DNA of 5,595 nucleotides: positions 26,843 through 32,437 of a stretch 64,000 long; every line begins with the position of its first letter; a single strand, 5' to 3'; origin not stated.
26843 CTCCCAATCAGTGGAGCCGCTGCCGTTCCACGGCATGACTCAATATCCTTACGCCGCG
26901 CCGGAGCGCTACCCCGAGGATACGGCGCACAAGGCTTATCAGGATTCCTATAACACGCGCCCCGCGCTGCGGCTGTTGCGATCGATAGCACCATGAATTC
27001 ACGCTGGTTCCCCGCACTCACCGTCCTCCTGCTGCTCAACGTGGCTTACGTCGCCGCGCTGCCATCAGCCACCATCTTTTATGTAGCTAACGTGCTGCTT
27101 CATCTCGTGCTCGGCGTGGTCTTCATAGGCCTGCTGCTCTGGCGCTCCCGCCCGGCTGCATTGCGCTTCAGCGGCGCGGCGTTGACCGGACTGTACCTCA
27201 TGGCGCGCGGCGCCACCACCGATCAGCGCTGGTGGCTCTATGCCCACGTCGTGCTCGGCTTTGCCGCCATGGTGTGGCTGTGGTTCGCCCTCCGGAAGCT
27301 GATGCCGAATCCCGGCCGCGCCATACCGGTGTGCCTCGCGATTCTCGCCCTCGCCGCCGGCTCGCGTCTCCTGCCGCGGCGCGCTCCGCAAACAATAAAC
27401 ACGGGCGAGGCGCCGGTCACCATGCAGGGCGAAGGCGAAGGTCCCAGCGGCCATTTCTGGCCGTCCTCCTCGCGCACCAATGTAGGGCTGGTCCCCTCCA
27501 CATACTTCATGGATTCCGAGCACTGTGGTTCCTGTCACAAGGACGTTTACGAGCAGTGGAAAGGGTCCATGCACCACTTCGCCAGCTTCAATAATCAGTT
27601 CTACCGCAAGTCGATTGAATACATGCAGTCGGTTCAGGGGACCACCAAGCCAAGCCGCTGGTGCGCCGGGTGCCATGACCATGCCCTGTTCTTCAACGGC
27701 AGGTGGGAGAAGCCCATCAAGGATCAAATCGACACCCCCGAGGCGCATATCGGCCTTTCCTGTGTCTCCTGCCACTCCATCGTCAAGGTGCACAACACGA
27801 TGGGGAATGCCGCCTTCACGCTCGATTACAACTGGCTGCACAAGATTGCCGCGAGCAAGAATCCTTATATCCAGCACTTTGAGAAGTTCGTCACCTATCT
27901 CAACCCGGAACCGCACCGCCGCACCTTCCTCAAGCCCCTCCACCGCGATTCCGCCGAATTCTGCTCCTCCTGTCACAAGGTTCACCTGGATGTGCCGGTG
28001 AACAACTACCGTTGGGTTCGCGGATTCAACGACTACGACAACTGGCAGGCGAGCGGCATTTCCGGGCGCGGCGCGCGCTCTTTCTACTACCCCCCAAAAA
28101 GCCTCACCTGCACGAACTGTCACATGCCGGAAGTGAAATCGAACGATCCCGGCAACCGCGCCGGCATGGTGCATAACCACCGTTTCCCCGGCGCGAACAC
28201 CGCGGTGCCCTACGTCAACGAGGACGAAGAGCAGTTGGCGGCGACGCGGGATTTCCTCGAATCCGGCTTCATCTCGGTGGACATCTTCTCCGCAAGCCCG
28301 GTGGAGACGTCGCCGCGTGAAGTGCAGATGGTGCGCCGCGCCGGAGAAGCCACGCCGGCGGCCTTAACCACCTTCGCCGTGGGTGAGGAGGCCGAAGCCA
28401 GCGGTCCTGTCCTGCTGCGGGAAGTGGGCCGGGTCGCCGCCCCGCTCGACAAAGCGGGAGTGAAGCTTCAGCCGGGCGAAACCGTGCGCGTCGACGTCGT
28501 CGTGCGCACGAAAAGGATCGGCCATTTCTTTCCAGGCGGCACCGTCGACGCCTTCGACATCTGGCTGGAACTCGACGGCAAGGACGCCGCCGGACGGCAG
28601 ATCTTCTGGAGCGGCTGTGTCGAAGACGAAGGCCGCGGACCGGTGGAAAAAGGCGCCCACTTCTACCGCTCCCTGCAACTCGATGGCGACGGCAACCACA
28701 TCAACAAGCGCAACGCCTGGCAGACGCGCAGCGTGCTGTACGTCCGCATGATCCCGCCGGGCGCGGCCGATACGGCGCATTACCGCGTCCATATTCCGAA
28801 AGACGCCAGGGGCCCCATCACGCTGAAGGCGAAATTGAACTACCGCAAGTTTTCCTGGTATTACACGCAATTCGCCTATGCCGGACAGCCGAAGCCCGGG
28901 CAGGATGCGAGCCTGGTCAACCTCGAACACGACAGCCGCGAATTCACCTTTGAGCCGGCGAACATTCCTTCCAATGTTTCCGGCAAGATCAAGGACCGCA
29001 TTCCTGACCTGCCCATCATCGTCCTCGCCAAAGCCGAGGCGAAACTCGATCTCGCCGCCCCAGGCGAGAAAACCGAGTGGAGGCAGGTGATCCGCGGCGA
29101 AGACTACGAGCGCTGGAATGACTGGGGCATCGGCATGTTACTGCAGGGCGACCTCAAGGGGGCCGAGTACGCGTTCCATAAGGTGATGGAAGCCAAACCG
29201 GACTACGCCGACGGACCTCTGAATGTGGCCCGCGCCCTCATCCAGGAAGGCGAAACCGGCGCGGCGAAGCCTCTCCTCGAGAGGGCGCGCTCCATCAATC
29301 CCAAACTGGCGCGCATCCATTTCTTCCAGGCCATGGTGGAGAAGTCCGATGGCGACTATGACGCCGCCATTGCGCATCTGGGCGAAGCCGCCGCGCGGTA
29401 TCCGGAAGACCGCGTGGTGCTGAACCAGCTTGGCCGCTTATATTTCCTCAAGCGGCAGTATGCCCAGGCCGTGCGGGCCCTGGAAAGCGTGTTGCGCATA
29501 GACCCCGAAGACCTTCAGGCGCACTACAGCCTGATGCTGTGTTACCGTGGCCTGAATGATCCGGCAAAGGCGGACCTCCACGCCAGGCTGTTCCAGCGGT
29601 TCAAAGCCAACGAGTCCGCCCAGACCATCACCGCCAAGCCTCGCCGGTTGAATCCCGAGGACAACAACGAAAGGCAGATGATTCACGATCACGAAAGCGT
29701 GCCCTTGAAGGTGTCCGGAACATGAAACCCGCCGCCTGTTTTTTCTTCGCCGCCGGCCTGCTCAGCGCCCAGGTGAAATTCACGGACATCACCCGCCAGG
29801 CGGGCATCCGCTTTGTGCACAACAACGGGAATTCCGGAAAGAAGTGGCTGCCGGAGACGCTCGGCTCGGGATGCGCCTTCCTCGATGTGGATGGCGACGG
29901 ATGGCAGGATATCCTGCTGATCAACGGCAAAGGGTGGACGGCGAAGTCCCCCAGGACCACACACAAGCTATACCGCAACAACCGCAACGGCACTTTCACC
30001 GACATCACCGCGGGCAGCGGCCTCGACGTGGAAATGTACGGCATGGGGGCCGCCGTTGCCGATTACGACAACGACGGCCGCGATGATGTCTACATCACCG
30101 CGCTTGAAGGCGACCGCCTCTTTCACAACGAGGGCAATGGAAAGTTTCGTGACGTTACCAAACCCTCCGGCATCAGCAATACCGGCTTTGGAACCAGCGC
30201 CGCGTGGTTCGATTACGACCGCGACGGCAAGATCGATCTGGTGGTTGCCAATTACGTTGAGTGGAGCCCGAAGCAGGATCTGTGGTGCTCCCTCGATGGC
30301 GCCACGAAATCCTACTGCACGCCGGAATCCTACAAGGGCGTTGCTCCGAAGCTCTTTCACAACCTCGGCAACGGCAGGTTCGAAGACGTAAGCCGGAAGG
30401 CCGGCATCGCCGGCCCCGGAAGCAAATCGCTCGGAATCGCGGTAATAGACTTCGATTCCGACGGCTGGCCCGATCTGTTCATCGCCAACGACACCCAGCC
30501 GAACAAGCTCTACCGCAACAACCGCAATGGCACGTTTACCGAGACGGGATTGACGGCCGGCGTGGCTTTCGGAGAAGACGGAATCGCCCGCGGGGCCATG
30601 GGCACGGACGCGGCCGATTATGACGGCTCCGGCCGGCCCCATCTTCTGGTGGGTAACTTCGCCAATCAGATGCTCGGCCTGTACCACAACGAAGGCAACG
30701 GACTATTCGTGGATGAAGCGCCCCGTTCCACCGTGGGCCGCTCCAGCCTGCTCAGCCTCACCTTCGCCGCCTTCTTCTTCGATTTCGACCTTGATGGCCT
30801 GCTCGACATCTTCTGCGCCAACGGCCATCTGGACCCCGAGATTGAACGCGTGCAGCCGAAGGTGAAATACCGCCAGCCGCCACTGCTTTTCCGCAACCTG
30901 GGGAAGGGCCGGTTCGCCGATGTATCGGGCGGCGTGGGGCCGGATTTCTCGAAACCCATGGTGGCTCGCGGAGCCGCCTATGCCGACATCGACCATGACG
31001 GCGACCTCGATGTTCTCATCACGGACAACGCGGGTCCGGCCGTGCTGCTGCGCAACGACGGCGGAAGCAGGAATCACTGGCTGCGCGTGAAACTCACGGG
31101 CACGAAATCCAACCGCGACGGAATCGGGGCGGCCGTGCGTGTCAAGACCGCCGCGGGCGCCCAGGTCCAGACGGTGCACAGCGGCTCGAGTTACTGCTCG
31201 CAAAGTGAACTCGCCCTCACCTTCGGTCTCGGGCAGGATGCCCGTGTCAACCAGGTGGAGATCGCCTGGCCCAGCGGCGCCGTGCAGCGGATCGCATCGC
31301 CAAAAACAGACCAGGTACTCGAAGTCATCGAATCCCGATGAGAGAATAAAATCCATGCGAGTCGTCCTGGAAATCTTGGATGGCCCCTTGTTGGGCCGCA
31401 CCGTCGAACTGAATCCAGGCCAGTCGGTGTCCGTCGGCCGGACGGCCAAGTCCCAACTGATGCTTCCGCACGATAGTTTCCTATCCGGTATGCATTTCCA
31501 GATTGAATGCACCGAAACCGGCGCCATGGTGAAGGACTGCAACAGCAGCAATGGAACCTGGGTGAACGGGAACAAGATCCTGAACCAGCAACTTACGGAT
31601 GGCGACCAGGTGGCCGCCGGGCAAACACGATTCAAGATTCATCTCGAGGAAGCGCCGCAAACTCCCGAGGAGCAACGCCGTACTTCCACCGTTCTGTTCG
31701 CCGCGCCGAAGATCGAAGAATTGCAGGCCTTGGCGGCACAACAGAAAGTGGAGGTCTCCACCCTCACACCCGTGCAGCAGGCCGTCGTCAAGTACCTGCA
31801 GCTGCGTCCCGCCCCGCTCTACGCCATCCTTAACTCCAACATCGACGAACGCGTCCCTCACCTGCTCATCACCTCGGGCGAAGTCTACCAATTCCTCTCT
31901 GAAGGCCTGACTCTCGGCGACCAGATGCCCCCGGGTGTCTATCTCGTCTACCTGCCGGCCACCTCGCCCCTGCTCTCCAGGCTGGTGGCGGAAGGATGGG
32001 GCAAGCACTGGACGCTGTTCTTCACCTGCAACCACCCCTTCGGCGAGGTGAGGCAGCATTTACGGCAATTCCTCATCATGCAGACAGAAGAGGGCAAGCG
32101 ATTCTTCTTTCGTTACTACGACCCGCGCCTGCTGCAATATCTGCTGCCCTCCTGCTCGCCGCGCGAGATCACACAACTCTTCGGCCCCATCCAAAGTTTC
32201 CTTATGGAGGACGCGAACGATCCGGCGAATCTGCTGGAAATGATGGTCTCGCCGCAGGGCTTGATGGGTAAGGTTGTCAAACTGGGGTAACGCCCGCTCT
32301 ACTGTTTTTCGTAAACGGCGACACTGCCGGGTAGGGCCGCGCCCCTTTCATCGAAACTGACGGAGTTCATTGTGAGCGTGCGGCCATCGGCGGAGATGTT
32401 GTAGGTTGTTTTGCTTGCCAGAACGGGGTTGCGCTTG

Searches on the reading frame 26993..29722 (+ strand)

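Call 34: search_protein_families(library=pfam, proteins=[window:26993-29722:+], max_evalue=0.001)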
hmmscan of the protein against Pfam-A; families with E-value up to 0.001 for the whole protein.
window:26993-29722:+ (910 aa): 16 families
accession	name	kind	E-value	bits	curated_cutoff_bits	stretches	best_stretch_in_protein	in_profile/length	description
PF14559.12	TPR_19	-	5.1e-18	65.6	25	3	786-847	4-64/68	Tetratricopeptide repeat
PF07719.23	TPR_2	-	6.4e-14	51.3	27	1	809-840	3-34/34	Tetratricopeptide repeat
PF13428.12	TPR_14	-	8.6e-11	41.9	23.5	0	779-816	7-44/44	Tetratricopeptide repeat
PF13181.12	TPR_8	-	1.7e-08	34.4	25.7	0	810-840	4-34/34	Tetratricopeptide repeat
PF00515.34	TPR_1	-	1.8e-08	34.3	27.8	1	809-840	3-34/34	Tetratricopeptide repeat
PF24575.1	TPR_Slam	-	4.1e-08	34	35.2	1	775-827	49-101/104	Surface lipoprotein assembly modifier, N-terminal TPR repeats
PF23914.1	TPR_CcmH_CycH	-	6.7e-08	33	42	1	702-806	47-154/158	Cytochrome c-type biogenesis protein H TPR domain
PF22113.1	Mtrc-MtrF_II-IV_dom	-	4e-07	30.2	30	1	256-382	30-131/176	Outer membrane cytochrome MtrC/MtrF-like, domains II/IV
PF13435.11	Cytochrome_C554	-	1.1e-06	29.9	20.8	1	178-262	2-84/84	Cytochrome c554 and c-prime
PF13424.12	TPR_12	-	1.1e-06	29.2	30.1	1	774-838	4-76/77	Tetratricopeptide repeat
PF13414.12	TPR_11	-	1.3e-06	28.4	26.8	0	814-847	1-34/42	TPR repeat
PF13432.12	TPR_16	-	3.4e-06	27.8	32.7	0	746-806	4-64/65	Tetratricopeptide repeat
PF16918.11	PknG_TPR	-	1.4e-05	24.5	27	1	739-804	94-159/340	Protein kinase G tetratricopeptide repeat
PF13174.12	TPR_6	-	6.8e-05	23.7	26.3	0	812-839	5-32/33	Tetratricopeptide repeat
PF12895.13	ANAPC3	-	0.00026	21.7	27.2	0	787-852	3-67/82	Anaphase-promoting complex, cyclosome, subunit 3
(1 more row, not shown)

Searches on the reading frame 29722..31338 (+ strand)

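Call 34: search_protein_families(library=pfam, proteins=[window:29722-31338:+], max_evalue=0.001)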
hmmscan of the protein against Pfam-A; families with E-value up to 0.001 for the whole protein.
window:29722-31338:+ (539 aa): 3 families
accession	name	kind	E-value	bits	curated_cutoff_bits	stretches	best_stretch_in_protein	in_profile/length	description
PF13517.12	FG-GAP_3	-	1.5e-51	173.3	26.9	6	55-125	1-61/61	FG-GAP-like repeat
PF07593.17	UnbV_ASPIC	-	6.1e-20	71.3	23.4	1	467-533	1-67/68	ASPIC and UnbV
PF01839.29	FG-GAP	-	4.6e-13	49.2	22.1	1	107-140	2-32/37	FG-GAP repeat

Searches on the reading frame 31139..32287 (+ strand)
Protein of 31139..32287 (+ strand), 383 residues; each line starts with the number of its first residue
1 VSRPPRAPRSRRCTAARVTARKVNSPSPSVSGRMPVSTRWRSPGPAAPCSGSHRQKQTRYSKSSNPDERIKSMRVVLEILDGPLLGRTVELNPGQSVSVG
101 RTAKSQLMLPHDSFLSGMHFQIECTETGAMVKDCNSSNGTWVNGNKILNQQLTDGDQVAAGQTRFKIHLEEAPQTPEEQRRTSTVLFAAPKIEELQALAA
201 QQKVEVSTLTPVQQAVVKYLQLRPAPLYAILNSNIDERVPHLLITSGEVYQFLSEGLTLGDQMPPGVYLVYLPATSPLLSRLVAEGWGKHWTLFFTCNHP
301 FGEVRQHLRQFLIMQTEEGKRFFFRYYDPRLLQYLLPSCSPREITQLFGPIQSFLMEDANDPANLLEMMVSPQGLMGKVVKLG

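Call 34: search_protein_families(library=pfam, proteins=[window:31139-32287:+], max_evalue=0.001)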
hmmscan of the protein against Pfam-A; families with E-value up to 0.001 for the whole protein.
window:31139-32287:+ (383 aa): 3 families
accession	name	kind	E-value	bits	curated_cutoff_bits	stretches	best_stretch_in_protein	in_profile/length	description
PF13503.11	DUF4123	-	1.4e-23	83.8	25.8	1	227-345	1-118/119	Domain of unknown function (DUF4123)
PF00498.31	FHA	-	7.8e-14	52.3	20.7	1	97-159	1-65/67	FHA domain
PF16697.10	Yop-YscD_cpl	-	9.3e-12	45.5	33.2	1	78-168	1-91/94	Inner membrane component of T3SS, cytoplasmic domain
